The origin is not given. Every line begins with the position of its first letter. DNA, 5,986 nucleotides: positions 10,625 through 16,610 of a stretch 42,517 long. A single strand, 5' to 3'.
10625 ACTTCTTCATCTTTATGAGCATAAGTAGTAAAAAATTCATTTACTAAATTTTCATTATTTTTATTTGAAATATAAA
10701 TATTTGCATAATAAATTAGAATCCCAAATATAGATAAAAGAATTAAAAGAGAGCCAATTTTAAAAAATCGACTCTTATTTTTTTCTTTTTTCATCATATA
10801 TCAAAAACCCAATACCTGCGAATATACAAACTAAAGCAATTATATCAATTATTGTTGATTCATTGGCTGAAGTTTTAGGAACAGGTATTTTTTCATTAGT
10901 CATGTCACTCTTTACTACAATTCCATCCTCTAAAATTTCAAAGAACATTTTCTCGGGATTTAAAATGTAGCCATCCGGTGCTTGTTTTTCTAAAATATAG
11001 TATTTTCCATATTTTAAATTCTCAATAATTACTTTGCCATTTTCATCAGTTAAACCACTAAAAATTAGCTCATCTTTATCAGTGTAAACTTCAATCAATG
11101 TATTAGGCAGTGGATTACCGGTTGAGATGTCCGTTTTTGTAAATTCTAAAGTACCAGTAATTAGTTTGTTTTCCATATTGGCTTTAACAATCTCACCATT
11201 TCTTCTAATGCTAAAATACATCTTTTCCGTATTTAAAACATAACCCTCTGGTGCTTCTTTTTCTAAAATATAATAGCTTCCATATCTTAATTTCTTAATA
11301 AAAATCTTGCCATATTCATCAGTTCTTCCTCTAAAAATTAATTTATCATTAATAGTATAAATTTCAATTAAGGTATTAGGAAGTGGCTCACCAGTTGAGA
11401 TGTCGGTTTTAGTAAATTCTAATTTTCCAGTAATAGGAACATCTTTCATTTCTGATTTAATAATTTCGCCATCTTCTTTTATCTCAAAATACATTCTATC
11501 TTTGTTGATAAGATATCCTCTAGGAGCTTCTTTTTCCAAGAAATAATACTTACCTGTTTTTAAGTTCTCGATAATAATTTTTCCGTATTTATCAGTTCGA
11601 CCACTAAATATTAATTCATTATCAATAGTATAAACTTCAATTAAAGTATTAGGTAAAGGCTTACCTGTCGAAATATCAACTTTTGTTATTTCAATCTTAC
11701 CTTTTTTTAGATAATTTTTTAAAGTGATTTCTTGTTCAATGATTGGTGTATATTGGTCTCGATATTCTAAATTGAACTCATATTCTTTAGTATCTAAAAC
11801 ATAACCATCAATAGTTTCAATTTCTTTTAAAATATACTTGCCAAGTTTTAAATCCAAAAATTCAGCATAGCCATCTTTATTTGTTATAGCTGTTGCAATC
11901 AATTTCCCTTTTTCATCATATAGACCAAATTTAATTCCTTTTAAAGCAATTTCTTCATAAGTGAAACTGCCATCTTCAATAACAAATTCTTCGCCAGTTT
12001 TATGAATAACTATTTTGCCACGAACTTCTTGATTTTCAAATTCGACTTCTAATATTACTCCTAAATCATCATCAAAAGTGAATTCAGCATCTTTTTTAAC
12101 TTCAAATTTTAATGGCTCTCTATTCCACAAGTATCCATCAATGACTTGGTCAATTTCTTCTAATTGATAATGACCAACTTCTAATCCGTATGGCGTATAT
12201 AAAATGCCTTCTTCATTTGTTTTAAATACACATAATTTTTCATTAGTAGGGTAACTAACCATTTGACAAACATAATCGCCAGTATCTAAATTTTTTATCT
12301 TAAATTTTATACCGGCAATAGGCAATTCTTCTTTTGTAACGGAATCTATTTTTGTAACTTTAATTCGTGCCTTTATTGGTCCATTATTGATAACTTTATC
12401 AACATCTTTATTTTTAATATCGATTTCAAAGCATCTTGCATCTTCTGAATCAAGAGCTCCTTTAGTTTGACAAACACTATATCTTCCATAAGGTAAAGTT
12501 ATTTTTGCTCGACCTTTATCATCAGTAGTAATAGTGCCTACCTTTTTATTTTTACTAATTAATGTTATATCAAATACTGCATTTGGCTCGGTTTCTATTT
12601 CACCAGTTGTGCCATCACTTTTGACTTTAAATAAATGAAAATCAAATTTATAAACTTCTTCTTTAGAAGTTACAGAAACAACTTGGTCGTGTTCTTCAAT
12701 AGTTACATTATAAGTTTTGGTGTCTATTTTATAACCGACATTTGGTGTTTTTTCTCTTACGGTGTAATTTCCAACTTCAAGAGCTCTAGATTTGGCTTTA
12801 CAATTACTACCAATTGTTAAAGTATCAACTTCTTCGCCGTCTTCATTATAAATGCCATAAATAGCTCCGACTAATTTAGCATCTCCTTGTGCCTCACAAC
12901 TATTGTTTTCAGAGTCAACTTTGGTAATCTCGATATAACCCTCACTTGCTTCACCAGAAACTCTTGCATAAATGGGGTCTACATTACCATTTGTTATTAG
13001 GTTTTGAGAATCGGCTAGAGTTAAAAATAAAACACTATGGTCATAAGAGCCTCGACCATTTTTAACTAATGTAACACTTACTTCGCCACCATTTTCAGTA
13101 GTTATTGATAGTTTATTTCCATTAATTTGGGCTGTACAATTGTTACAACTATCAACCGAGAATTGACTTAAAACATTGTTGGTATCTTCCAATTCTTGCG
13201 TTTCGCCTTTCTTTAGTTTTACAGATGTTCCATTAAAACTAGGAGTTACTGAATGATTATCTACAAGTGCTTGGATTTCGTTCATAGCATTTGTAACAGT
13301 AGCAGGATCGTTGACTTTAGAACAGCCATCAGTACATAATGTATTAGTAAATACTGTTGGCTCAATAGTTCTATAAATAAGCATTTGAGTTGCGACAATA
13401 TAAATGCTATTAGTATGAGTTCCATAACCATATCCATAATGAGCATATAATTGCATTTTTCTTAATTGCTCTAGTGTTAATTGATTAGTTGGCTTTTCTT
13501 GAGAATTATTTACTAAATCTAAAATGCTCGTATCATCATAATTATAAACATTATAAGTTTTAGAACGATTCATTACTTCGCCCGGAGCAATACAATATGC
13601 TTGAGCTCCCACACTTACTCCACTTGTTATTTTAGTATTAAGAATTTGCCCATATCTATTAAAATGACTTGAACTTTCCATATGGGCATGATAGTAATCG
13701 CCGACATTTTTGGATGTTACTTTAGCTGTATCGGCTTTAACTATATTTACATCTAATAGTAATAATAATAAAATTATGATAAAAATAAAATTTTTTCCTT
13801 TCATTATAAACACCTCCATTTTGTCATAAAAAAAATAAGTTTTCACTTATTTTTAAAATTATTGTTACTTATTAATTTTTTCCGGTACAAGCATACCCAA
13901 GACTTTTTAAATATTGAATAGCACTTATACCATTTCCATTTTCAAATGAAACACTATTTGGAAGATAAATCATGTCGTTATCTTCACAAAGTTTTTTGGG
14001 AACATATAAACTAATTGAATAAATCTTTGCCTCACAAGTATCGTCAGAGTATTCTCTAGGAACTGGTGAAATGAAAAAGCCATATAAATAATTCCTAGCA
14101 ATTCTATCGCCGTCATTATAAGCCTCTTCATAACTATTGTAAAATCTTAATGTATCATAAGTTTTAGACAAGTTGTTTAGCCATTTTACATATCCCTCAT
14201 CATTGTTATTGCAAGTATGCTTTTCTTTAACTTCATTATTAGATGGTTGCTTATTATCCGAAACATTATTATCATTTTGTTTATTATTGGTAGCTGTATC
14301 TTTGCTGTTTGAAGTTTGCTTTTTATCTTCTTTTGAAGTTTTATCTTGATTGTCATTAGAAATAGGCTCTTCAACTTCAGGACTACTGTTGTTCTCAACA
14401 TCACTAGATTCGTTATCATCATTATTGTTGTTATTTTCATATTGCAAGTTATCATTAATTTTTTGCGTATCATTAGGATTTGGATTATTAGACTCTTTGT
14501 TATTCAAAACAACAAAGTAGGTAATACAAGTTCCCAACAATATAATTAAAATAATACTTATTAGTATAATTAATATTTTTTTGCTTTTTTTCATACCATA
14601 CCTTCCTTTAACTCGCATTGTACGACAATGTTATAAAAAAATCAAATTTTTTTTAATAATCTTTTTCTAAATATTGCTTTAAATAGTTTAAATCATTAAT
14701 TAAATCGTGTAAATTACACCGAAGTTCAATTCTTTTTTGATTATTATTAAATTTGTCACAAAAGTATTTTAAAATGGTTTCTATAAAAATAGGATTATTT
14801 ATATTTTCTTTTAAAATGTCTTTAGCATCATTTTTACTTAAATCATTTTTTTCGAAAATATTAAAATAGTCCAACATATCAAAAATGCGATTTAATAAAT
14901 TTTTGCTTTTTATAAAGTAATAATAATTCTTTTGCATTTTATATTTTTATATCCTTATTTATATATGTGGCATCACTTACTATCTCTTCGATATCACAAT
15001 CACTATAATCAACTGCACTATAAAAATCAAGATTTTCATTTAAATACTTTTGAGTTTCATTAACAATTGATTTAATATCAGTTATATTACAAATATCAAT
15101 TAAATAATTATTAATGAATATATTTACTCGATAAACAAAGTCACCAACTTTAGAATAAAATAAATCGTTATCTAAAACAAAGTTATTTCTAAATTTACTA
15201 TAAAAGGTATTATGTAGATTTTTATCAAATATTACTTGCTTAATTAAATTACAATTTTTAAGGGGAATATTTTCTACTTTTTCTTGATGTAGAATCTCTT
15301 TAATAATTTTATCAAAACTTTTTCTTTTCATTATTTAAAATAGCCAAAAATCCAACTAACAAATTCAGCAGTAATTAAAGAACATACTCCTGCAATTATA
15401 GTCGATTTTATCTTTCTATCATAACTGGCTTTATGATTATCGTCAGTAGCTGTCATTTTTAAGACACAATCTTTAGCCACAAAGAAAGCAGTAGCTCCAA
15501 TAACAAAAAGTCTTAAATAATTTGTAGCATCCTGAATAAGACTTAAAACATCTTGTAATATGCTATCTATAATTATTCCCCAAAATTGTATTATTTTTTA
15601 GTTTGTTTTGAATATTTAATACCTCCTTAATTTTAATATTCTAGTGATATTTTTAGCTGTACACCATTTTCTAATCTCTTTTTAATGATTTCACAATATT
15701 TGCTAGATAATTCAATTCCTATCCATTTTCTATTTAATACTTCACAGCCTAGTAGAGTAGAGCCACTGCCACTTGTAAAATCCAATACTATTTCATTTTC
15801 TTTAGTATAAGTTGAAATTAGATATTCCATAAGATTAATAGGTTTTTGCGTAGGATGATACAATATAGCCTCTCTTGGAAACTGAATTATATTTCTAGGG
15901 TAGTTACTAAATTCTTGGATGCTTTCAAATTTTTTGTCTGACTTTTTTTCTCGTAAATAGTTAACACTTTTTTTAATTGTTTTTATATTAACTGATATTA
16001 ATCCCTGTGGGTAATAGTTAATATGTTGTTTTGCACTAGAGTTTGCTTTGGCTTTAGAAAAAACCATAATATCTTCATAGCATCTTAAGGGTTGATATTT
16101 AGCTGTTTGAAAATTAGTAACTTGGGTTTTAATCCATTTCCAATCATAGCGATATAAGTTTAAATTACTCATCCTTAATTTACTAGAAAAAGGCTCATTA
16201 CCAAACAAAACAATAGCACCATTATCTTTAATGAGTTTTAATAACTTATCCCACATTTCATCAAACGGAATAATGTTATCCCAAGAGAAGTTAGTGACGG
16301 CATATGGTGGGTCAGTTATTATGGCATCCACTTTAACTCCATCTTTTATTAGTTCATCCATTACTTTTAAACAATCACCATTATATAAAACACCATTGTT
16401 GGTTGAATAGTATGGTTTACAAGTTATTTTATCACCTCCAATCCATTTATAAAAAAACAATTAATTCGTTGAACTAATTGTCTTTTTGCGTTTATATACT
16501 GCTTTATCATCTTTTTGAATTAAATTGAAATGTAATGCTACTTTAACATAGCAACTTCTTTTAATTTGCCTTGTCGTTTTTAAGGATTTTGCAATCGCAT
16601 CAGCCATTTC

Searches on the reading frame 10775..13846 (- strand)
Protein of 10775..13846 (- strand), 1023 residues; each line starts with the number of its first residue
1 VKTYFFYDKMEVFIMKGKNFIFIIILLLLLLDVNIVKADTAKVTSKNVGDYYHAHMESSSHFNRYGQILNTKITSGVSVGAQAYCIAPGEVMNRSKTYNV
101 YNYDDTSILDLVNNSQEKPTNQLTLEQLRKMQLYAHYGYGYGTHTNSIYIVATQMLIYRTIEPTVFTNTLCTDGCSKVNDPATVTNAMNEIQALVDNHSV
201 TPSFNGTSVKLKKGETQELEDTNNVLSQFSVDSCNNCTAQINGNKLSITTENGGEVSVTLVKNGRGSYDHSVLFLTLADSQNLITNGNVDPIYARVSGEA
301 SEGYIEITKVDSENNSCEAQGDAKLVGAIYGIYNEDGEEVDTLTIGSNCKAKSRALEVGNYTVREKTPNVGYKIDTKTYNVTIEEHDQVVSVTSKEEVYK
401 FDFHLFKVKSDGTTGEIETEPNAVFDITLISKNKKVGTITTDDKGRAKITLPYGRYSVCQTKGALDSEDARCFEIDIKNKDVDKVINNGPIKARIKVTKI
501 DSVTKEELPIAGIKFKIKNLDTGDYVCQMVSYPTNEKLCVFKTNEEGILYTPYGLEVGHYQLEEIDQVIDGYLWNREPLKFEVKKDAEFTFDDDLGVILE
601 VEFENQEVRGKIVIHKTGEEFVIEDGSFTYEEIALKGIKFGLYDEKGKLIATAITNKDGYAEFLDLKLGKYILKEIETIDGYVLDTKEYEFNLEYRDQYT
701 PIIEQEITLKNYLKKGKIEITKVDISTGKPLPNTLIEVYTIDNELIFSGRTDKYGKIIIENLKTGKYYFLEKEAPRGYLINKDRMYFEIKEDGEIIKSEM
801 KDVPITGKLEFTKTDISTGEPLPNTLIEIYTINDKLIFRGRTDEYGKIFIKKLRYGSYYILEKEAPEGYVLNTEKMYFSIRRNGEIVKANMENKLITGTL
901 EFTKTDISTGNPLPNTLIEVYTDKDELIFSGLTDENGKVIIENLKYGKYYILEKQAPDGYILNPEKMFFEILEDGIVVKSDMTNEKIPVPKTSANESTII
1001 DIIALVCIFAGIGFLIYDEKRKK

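Call 13: search_protein_families(library=pfam, proteins=[window:10775-13846:-], max_evalue=0.01)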
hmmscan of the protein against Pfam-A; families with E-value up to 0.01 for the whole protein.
window:10775-13846:- (1023 aa): 11 families
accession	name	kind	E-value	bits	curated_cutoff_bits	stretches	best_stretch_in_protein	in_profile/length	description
PF17802.7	SpaA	-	2.5e-99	326.1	23.1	7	807-894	1-90/91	Prealbumin-like fold domain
PF11974.14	bMG3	-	1.4e-24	86.4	34.9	2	899-944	14-59/103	Bacterial alpha-2-macroglobulin MG3 domain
PF17210.9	SdrD_B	-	2.5e-17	63.5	29.7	1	625-684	14-72/112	SdrD B-like domain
PF13620.12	CarboxypepD_reg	-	2.5e-17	63.4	32.3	0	906-950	8-51/82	Carboxypeptidase regulatory-like domain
PF06823.17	DUF1236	-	4.4e-05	23.6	32.4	0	812-843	12-40/64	Protein of unknown function (DUF1236)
PF10794.15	DUF2606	-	0.00043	20.5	25.4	0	748-769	85-106/134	Protein of unknown function (DUF2606)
PF08341.16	TED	-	0.00088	20.1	22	1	83-191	2-96/102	Thioester domain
PF09430.16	EMC7_beta-sandw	-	0.0031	18.2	26.6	0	918-957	10-48/122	ER membrane protein complex subunit 7, beta-sandwich domain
PF10577.15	FAM171A1-2-B_N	-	0.0031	17.3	31.2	0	905-947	8-50/254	FAM171A1/A2/B, N-terminal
PF17936.7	Big_6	-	0.0076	16.9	27.6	0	909-938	18-47/83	Bacterial Ig domain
PF00775.27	Dioxygenase_C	-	0.0077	16.1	27.3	0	817-843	39-65/182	Dioxygenase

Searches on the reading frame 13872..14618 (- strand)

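Call 13: search_protein_families(library=pfam, proteins=[window:13872-14618:-], max_evalue=0.01)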
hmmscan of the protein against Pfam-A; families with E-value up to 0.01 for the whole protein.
window:13872-14618:- (248 aa): 4 families
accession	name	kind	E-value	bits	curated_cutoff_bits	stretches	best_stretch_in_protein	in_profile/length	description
PF22251.1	PFF1_TM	-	4.1e-05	23.7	32.3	1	19-146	101-232/300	Vacuolar membrane protease, transmembrane domain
PF11807.13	UstYa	-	0.00025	21.4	25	1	15-84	13-85/220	Mycotoxin biosynthesis protein UstYa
PF06024.17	Orf78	-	0.0041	17.8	29.4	1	10-46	59-95/101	Orf78 (ac78)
PF25184.1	YxzE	-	0.009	17.4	40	1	22-73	4-53/65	YxzE-like putative bacteriocin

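Call 81: search_protein_families(library=ncbifam, proteins=[window:13872-14618:-], max_evalue=0.01)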
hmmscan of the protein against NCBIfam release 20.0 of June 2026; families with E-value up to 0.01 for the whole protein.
window:13872-14618:- (248 aa): 10 families
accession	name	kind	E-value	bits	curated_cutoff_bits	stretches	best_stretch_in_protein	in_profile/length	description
NF033598.2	elast_bind_EbpS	equivalog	1.4e-08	34.1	300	1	10-140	299-423/498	elastin-binding protein EbpS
NF006283.1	PRK08455.1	equivalog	4.7e-05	23.1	187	1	9-71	13-77/182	flagellar basal body-associated protein FliL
TIGR03490.1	Mycoplas_LppA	paralog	6.5e-05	21.6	325.5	1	10-159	1-143/541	LppA family lipoprotein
TIGR04526.1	predic_Ig_block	subfamily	0.00013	21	150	1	10-135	2-128/693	putative immunoglobulin-blocking virulence protein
NF047351.1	lipase_YSIRK_Sa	exception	0.00043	18.7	650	1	47-134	44-133/704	YSIRK-targeted triacylglycerol lipase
NF004285.1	PRK05696.1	equivalog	0.00069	19.4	179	1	10-53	14-58/171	flagellar basal body-associated protein FliL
NF041422.1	VirB10_subf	subfamily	0.00074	19.2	400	1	10-139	49-178/404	VirB10/TraB/TrbI family type IV secretion system protein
NF006360.0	PRK08581.1-2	equivalog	0.002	16.6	605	1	11-135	2-122/709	amidase domain-containing protein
NF047418.1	teichoic_AuxB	equivalog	0.0023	17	300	1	18-140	128-249/345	lipoteichoic acid stability factor AuxB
NF038389.1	ArsS_fam_HK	equivalog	0.0042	16.6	250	1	17-146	4-135/403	ArsS family sensor histidine kinase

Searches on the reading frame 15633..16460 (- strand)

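Call 4: search_protein_families(library=pfam, proteins=[window:15633-16460:-], max_evalue=0.1)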
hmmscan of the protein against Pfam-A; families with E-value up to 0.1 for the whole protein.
window:15633-16460:- (275 aa): 3 families
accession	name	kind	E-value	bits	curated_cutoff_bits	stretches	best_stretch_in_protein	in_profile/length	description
PF01555.25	N6_N4_Mtase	-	6.1e-30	105.3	26.7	1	44-261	1-221/221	DNA methylase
PF03602.21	Cons_hypoth95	-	0.00012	22.2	24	0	220-265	40-86/182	Conserved hypothetical protein 95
PF14324.12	PINIT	-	0.031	15.1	27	0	130-175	54-103/142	PINIT domain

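Call 81: search_protein_families(library=ncbifam, proteins=[window:15633-16460:-], max_evalue=0.01)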
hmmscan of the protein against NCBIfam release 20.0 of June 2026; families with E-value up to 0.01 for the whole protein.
window:15633-16460:- (275 aa): 6 families
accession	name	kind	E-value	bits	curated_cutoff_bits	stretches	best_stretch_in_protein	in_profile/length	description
NF010253.0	PRK13699.1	subfamily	9.3e-17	61.5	244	1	191-264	133-206/226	DNA methyltransferase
NF008572.0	PRK11524.1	equivalog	7.2e-15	54.9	292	1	17-265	9-258/294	adenine-specific DNA-methyltransferase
NF050803.1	DnaMtaseCcrMCaul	equivalog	8.1e-15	54.6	830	1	201-267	185-251/350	adenine-specific DNA-methyltransferase CcrM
TIGR00095.1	TIGR00095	equivalog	0.00037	20.2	117.5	0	29-103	110-178/194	16S rRNA (guanine(966)-N(2))-methyltransferase RsmD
TIGR01177.1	TIGR01177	hypoth_equivalog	0.0016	17.8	316.55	0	24-92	233-299/330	TIGR01177 family methyltransferase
NF011529.0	PRK14968.1-3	equivalog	0.0082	15.6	162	0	198-267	14-81/198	putative methyltransferase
